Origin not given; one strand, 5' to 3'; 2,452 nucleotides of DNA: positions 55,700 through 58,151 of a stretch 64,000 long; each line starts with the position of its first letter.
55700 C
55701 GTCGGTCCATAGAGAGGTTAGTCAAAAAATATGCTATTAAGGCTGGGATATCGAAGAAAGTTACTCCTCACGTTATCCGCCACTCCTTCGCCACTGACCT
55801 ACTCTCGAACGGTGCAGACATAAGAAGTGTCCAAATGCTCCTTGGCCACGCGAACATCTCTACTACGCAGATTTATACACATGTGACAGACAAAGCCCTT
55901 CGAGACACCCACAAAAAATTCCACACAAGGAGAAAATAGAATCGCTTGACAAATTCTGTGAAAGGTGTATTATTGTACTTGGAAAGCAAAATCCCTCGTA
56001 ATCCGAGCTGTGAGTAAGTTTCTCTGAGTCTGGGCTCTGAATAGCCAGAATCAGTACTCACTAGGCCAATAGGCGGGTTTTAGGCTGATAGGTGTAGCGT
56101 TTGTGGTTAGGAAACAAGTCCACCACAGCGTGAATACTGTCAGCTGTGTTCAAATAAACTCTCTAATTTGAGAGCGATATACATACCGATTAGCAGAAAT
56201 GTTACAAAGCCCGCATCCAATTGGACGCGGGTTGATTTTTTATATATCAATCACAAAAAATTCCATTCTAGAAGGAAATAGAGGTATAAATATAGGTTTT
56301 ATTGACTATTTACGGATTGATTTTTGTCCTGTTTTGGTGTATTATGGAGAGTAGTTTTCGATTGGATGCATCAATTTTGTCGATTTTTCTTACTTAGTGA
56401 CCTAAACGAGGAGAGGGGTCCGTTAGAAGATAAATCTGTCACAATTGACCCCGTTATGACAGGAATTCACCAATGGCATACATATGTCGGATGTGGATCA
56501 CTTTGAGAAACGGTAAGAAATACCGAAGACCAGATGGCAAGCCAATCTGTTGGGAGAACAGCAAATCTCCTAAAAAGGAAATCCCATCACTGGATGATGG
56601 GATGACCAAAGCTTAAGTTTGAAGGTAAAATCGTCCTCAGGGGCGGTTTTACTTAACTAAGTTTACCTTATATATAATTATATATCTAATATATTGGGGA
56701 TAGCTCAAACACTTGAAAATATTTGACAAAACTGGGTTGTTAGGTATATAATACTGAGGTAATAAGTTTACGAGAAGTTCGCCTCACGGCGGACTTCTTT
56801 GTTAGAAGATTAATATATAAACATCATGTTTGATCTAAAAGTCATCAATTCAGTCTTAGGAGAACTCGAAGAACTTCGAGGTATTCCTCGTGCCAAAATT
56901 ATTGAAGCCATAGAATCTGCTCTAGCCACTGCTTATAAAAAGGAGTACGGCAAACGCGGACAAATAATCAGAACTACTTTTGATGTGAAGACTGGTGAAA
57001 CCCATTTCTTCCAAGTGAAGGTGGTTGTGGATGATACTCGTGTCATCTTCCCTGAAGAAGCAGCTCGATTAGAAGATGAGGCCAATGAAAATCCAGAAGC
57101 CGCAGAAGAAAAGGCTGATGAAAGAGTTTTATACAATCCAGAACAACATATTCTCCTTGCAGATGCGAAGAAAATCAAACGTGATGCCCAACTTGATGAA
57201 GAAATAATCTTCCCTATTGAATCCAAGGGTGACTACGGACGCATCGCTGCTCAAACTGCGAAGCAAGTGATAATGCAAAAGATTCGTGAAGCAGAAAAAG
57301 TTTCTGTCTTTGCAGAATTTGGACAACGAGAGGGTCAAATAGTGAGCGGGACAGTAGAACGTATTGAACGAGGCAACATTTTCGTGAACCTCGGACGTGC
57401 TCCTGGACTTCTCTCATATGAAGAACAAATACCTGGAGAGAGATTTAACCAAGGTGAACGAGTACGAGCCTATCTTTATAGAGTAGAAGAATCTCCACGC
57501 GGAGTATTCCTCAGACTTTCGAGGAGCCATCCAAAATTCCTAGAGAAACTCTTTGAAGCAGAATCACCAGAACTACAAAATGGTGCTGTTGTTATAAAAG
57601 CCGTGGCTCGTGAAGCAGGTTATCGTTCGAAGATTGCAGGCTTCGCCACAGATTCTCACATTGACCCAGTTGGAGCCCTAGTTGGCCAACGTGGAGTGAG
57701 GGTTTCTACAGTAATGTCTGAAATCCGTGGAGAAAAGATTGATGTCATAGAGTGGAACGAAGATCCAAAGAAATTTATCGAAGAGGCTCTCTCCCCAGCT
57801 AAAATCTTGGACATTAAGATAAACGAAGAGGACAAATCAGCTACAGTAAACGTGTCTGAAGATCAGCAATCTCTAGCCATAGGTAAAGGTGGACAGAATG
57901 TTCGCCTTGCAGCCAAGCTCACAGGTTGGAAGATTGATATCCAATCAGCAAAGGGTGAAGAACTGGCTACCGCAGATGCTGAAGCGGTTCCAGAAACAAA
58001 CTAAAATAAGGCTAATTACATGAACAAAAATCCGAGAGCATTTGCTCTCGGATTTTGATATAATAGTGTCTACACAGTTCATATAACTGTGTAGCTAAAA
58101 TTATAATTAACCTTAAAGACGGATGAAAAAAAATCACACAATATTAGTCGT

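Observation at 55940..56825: An 880-bp gene-free stretch upstream of nusA with three promoters and two candidate sRNAs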

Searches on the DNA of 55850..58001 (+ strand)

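Call 4: search_rna_families(source=window, start=55850, end=56900, threshold=evalue, max_evalue=10, show_alignments=4)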
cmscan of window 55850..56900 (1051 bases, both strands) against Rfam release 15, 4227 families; matches with E-value up to 10: 7.
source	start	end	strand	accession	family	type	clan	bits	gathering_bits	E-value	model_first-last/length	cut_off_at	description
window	56749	56804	+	RF02054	STnc420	Gene; sRNA;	-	24.1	70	0.046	1-58/58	no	Salmonella enterica sRNA STnc420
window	56597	56655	+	RF02495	ohsC_RNA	Gene; antitoxin;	-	21.5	50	1.6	1-77/77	no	Oppression of Hydrophobic ORF by sRNA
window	56740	56826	+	RF03162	TD-2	Gene; sRNA;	CL00124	19.2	48.7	5.5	1-98/98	no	TD-2 RNA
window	56582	56670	+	RF01436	S_pombe_snR33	Gene; snRNA; snoRNA; HACA-box;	CL00027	18.6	80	3.6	1-145/145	no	small nucleolar RNA snR33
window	56204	56286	-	RF01474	rli42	Gene; sRNA;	-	17.5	80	0.34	1-171/171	no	Listeia sRNA rli42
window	56495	56653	+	RF01389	isrF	Gene; sRNA;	-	14.7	40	0.13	1-292/292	no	isrF Hfq binding RNA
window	56204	56292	-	RF02150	MESTIT1_3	Gene; lncRNA;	-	14.2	60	3.5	1-99/99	no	MEST intronic transcript 1, antisense RNA conserved region 3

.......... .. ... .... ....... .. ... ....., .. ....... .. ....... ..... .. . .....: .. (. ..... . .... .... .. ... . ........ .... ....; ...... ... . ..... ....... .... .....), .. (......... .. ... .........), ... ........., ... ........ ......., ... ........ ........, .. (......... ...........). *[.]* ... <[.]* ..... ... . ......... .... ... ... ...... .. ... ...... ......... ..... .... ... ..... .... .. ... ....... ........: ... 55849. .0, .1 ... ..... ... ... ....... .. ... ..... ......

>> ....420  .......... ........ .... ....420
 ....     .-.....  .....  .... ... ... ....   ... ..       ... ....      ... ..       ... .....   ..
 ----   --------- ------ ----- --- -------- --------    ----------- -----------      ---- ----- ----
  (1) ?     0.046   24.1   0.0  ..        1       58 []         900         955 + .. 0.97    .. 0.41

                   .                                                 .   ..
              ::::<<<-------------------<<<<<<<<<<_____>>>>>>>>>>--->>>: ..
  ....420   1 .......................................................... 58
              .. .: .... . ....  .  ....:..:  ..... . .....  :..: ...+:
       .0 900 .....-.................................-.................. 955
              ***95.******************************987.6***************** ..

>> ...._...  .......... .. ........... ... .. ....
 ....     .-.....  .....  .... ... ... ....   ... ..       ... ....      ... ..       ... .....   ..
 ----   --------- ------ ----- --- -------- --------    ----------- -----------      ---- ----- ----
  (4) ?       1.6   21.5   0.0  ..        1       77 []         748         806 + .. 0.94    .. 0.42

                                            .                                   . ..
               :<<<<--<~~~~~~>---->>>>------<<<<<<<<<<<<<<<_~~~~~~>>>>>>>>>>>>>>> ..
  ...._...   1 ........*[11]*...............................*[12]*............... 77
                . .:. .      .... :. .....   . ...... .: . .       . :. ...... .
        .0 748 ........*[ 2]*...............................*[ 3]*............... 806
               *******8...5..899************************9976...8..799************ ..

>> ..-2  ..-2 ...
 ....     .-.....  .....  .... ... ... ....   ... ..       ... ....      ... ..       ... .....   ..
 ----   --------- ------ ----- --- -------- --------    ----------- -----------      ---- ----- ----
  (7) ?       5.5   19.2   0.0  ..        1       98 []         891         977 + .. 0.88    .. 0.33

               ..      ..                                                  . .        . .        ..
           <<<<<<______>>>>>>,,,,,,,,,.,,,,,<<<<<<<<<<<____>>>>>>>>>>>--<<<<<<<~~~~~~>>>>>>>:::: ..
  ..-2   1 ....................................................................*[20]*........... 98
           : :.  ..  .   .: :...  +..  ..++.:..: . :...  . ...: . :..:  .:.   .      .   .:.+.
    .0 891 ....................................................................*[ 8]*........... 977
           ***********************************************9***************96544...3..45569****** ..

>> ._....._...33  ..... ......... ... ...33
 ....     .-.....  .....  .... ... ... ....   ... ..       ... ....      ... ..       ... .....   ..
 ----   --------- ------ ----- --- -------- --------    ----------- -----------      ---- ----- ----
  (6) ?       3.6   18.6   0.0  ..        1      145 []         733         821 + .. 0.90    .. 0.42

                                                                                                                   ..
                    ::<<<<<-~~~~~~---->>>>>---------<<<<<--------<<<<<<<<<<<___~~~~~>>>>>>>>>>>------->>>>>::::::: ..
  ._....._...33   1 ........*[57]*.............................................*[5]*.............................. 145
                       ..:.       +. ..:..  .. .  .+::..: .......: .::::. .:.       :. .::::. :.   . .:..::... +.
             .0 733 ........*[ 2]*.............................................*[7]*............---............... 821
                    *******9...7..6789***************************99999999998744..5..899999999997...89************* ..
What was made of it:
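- On rimP-leader attenuator: No Rfam family other than weak sRNA or terminator-like hits matches at E<=10 (call 4).
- Closest known: rimP-leader. Different: No Rfam model, rimP-leader included, matches the window hairpin even at E<=10 (call 4).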

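Call 28: search_dna_similar(query=window:55940-56720:+, collection=phages, mode=distant, max_evalue=0.01)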
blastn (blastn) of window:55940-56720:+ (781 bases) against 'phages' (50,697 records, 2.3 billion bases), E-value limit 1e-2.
No match.

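Call 83: search_rna_families(sources=[L001, L002, L003, L004, L006, L024, L032, L083, L085, L086, L087, L090, L094, L098, L162, L163, L166, L171], threshold=gathering)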
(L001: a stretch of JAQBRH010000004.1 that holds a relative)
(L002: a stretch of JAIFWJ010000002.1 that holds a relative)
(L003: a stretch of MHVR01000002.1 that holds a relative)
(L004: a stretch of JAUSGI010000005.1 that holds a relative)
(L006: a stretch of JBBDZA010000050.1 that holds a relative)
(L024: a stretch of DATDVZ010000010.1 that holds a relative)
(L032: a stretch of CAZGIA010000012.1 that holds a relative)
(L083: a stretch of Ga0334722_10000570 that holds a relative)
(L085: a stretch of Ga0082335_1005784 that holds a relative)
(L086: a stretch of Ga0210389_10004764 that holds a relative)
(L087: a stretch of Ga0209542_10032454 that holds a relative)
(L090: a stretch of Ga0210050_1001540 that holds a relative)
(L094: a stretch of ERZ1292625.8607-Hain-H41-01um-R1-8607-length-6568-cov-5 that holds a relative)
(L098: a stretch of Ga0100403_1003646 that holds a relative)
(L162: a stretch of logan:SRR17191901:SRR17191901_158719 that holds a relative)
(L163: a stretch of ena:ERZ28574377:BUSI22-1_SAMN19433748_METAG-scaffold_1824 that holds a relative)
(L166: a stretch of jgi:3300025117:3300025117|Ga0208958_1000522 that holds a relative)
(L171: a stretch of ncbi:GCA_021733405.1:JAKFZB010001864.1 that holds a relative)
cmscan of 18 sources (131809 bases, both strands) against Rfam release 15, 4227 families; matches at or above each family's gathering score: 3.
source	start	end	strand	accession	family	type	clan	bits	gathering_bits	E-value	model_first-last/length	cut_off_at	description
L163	4326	4396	+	RF00005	tRNA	Gene; tRNA;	CL00001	68.1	29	2.1e-12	1-71/71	no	tRNA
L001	3543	3615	+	RF00005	tRNA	Gene; tRNA;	CL00001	58.7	29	8.5e-10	1-71/71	no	tRNA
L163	4537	4605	+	RF00005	tRNA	Gene; tRNA;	CL00001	35.1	29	0.0026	1-71/71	no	tRNA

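Call 84: search_dna_similar(query=window:55940-56720:+, collection=plasmids, mode=distant, max_evalue=0.01)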
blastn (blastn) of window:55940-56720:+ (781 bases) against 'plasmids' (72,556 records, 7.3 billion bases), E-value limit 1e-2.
No match.
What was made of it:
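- Tried and rejected: blastn against phage and plasmid collections gave nothing (calls 28, 84).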

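Call 88: build_rna_model(alignment_id=A7, structure=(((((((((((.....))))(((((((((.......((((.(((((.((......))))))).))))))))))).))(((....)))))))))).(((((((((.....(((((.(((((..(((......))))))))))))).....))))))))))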
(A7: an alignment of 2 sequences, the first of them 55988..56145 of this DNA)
Model R1 built from alignment A7 (2 sequences, 158 columns); structure: as given.
model positions 158; base pairs 56; branch points 3; effective number of sequences 0.54; information 0.589 bits per position. Calibrated on 0.2 Mb of random sequence (short: E-values are rough).
structure used (alignment columns):
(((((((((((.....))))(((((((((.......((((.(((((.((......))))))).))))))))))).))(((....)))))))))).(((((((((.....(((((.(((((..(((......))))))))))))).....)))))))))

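Call 90: search_with_rna_model(model_id=R1, sources=[window, L001, L002, L003, L004, L005, L006, L007, L008, L009, L010, L011, L012, L013, L014, L015, L016, L017, L018, L019, L020, L021, L022, L023, L024, L025, L026, L027, L028, L029, L030, L031, L032, L033, L034, L035, L036, L037, L038, L039, L040, L041, L042, L043, L044, L045, L046, L047, L048, L049, L050, L051, L052, L053, L054, L055, L056, L057, L058, L059, L060, L061, L062, L063, L064, L065, L066, L067, L068, L069, L070, L071, L072, L073, L074, L075, L076, L077, L078, L079, L080, L082, L083, L084, L085, L086, L087, L088, L089, L090, L091, L092, L093, L094, L095, L096, L097, L098, L099, L100], max_evalue=5)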
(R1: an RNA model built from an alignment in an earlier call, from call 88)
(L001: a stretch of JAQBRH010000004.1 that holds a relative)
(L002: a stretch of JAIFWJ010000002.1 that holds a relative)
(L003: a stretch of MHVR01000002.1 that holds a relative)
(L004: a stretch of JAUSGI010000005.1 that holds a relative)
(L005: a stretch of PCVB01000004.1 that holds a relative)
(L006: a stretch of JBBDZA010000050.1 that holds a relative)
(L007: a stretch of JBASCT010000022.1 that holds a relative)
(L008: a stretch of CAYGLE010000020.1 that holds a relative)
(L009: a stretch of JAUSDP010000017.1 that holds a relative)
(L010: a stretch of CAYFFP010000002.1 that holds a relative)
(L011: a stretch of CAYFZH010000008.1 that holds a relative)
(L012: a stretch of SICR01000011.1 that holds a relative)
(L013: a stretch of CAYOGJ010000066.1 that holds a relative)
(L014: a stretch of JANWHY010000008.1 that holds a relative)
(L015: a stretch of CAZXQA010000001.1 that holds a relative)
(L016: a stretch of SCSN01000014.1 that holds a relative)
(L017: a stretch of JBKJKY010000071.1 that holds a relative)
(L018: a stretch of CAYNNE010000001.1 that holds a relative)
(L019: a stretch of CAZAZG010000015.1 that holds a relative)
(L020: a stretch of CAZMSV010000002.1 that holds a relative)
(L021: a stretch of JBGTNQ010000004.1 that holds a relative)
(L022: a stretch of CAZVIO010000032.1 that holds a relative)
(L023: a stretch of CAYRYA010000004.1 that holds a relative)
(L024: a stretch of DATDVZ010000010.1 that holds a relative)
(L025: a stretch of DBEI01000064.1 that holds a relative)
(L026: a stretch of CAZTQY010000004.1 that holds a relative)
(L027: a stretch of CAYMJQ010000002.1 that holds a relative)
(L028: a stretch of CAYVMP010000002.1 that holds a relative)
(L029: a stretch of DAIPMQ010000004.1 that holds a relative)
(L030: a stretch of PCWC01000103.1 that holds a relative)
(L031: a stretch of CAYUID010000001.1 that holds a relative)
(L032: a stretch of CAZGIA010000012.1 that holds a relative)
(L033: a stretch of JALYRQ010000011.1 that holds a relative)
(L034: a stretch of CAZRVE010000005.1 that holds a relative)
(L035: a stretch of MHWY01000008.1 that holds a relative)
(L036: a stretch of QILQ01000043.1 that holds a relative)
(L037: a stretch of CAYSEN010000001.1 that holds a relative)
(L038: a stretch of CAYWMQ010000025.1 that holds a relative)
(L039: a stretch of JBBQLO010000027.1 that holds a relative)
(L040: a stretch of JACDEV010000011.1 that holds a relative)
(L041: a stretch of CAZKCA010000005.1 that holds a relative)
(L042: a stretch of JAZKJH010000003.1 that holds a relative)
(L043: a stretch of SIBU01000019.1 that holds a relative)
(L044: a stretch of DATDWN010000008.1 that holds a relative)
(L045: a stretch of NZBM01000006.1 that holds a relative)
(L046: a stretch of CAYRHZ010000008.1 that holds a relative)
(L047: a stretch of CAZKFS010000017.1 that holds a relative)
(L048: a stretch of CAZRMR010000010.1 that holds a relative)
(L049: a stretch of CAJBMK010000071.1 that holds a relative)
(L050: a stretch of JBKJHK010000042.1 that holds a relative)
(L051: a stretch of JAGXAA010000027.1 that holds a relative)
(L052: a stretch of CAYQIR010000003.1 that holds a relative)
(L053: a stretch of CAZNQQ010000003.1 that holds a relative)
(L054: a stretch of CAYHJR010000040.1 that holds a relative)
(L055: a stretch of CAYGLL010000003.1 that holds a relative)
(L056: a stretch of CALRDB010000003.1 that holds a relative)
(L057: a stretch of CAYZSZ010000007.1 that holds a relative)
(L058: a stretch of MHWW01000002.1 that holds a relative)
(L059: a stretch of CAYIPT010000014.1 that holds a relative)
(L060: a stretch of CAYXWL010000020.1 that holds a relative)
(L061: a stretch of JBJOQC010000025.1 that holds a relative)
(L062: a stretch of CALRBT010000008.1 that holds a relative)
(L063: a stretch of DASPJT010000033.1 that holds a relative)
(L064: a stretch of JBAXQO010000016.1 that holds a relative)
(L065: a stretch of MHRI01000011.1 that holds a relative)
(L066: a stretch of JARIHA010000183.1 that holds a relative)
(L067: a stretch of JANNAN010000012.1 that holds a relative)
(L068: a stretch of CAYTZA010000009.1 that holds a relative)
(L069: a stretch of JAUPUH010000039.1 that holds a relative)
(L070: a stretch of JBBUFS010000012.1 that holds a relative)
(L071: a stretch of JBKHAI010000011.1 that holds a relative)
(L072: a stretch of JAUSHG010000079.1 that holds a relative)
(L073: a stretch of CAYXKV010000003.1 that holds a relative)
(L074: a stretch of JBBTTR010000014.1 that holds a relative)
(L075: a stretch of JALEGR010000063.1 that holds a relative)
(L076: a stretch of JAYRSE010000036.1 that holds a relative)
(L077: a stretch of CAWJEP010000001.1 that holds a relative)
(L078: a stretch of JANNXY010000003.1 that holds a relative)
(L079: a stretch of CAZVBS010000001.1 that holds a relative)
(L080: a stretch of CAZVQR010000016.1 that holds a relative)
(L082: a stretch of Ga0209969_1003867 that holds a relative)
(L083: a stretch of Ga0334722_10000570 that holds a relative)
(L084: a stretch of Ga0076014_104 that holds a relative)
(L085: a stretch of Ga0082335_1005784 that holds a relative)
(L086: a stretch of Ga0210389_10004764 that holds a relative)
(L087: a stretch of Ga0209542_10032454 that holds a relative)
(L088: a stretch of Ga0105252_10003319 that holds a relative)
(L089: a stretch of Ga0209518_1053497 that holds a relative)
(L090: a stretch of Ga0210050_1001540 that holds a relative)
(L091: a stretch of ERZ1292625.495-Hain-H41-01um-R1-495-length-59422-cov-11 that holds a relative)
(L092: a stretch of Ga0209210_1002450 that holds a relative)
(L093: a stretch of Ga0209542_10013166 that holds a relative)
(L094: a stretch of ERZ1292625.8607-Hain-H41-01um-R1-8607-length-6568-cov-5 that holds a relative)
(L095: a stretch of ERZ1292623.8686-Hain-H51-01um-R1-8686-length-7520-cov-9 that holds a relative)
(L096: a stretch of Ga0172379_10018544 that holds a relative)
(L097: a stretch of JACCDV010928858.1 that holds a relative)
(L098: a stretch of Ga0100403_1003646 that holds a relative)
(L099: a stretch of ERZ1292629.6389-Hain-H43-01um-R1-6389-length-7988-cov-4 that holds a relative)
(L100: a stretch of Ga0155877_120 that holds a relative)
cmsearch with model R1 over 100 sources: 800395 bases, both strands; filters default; matches with E-value up to 5: 1.
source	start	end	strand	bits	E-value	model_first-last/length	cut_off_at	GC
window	55988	56145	+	195.1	1.8e-51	1-158/158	no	0.47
